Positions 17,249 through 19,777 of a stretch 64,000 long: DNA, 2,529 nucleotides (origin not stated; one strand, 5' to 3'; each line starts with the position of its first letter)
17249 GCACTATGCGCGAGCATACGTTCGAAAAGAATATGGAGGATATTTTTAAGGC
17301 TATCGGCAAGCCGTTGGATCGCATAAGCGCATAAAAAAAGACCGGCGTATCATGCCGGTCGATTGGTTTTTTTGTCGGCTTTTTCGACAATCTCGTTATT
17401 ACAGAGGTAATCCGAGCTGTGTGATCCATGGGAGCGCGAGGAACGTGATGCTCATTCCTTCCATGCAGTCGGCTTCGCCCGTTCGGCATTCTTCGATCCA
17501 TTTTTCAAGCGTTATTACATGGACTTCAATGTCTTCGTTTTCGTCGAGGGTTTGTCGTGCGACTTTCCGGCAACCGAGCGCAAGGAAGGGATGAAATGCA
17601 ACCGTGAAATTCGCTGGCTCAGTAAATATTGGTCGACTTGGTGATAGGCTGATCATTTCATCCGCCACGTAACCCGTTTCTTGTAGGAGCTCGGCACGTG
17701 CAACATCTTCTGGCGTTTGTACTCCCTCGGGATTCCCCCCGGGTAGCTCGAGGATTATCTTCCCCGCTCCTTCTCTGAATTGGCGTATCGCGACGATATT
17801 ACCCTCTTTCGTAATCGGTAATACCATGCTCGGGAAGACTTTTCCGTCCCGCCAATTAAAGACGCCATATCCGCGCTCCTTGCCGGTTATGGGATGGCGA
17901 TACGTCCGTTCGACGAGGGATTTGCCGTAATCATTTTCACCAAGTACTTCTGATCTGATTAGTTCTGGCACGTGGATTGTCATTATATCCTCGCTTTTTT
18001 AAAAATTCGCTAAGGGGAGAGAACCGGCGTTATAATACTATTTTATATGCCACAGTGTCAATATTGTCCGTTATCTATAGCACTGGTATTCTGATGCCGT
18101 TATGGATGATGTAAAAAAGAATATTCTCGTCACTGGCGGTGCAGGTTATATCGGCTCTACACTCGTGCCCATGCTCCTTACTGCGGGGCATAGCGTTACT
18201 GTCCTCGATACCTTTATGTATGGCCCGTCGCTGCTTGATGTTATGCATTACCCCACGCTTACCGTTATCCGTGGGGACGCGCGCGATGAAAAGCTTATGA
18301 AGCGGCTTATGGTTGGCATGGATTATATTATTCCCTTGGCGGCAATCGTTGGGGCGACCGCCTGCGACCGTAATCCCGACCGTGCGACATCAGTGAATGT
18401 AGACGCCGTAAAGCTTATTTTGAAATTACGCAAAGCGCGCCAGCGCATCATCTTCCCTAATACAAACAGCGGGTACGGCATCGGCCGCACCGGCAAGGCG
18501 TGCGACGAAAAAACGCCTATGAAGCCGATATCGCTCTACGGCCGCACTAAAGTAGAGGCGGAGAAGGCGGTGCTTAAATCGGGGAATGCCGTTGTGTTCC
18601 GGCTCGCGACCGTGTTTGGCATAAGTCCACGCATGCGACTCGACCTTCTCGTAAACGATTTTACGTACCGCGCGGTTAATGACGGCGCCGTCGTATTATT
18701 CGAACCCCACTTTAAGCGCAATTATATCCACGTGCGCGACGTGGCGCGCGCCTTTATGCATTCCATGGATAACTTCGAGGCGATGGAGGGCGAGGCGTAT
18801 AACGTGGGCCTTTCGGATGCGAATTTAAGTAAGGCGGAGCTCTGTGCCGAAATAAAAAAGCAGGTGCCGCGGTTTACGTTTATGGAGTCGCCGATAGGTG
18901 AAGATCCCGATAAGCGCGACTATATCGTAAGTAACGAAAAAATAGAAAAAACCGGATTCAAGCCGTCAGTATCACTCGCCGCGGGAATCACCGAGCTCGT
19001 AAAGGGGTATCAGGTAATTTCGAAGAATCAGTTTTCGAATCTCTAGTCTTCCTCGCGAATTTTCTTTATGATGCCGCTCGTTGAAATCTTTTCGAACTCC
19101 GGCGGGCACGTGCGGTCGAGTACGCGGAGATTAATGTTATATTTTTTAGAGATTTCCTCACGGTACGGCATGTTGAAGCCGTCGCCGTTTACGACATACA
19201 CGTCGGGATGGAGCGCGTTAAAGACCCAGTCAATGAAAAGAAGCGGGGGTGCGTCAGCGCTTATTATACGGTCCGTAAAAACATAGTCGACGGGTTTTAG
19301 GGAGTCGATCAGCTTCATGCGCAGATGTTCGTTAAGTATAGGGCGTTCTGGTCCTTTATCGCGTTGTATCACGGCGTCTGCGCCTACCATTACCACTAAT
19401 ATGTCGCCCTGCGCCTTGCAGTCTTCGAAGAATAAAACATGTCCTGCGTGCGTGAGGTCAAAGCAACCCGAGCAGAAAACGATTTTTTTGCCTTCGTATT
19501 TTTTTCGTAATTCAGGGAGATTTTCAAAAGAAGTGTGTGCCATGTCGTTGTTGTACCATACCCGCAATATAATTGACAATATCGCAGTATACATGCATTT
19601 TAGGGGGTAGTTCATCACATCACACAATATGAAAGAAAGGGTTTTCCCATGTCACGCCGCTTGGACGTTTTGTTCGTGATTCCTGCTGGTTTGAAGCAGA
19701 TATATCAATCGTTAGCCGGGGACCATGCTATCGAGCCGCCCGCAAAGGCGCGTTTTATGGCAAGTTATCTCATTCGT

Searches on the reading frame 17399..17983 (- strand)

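Call 7: search_protein_families(library=pfam, proteins=[window:17399-17983:-], max_evalue=0.001)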
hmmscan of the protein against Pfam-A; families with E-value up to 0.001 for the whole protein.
window:17399-17983:- (194 aa): 1 family
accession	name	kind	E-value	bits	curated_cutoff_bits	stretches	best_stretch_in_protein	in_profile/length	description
PF00293.34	NUDIX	-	4e-07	30.5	21.1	1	54-161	8-117/134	NUDIX domain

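Call 24: search_protein_families(library=ncbifam, proteins=[window:17399-17983:-], max_evalue=0.00001)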
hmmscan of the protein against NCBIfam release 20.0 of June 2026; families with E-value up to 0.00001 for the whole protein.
window:17399-17983:- (194 aa): 1 family
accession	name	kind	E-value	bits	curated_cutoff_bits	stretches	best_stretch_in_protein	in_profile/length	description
NF008736.0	PRK11762.1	equivalog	6.4e-08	32.3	169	1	52-183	50-175/186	ADP compounds hydrolase NudE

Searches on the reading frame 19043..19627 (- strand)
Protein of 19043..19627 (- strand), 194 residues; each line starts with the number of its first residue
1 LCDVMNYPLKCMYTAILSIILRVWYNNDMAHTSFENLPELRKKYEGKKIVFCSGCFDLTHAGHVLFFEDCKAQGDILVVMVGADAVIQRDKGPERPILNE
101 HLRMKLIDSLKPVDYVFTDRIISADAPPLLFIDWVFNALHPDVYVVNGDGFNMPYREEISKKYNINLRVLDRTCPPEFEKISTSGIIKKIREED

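Call 7: search_protein_families(library=pfam, proteins=[window:19043-19627:-], max_evalue=0.001)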
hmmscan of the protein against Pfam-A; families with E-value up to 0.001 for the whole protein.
window:19043-19627:- (194 aa): 1 family
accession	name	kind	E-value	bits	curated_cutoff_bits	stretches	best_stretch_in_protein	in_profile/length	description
PF01467.32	CTP_transf_like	-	6.8e-14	52.6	21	1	52-188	2-132/133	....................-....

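Call 24: search_protein_families(library=ncbifam, proteins=[window:19043-19627:-], max_evalue=0.00001)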
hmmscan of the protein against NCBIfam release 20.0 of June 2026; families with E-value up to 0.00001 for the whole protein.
window:19043-19627:- (194 aa): 4 families
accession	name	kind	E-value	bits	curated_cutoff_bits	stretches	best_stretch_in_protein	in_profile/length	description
TIGR02199.1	rfaE_dom_II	equivalog_domain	5.2e-26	91.2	181.5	1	42-191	6-143/144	D-glycero-beta-D-manno-heptose 1-phosphate adenylyltransferase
NF008454.0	PRK11316.1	equivalog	4.4e-22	78.3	521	1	42-193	335-474/475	bifunctional D-glycero-beta-D-manno-heptose-7-phosphate kinase/D-glycero-beta-D-manno-heptose 1-phosphate adenylyltransferase HldE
TIGR00125.1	cyt_tran_rel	domain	2.1e-11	43.8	27.7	1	49-115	1-64/65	adenylyltransferase/cytidyltransferase family protein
TIGR01518.1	g3p_cytidyltrns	equivalog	7e-07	29.4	165.4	1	51-119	2-68/125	glycerol-3-phosphate cytidylyltransferase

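Call 42: search_solved_structures(query=window:19043-19627:-, max_evalue=0.01, show_alignments=1)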
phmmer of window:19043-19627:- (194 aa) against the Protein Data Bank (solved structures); distinct sequences matched with E-value up to 0.01: 5.
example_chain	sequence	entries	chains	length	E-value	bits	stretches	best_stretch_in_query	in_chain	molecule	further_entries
3elb_A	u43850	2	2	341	2.4e-16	63.1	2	50-117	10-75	Ethanolamine-phosphate cytidylyltransferase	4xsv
5x9q_A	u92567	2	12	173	1.7e-13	53.8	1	48-192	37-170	Putative cytidylyltransferase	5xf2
3glv_A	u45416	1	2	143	2.1e-08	37.1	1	50-116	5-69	Lipopolysaccharide core biosynthesis protein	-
1coz_A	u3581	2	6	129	0.00012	24.8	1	49-119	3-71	PROTEIN (GLYCEROL-3-PHOSPHATE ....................) | glycerol-3-phosphate cytidylyltransferase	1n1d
2b7l_A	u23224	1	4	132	0.0068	19.2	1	49-119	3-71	glycerol-3-phosphate cytidylyltransferase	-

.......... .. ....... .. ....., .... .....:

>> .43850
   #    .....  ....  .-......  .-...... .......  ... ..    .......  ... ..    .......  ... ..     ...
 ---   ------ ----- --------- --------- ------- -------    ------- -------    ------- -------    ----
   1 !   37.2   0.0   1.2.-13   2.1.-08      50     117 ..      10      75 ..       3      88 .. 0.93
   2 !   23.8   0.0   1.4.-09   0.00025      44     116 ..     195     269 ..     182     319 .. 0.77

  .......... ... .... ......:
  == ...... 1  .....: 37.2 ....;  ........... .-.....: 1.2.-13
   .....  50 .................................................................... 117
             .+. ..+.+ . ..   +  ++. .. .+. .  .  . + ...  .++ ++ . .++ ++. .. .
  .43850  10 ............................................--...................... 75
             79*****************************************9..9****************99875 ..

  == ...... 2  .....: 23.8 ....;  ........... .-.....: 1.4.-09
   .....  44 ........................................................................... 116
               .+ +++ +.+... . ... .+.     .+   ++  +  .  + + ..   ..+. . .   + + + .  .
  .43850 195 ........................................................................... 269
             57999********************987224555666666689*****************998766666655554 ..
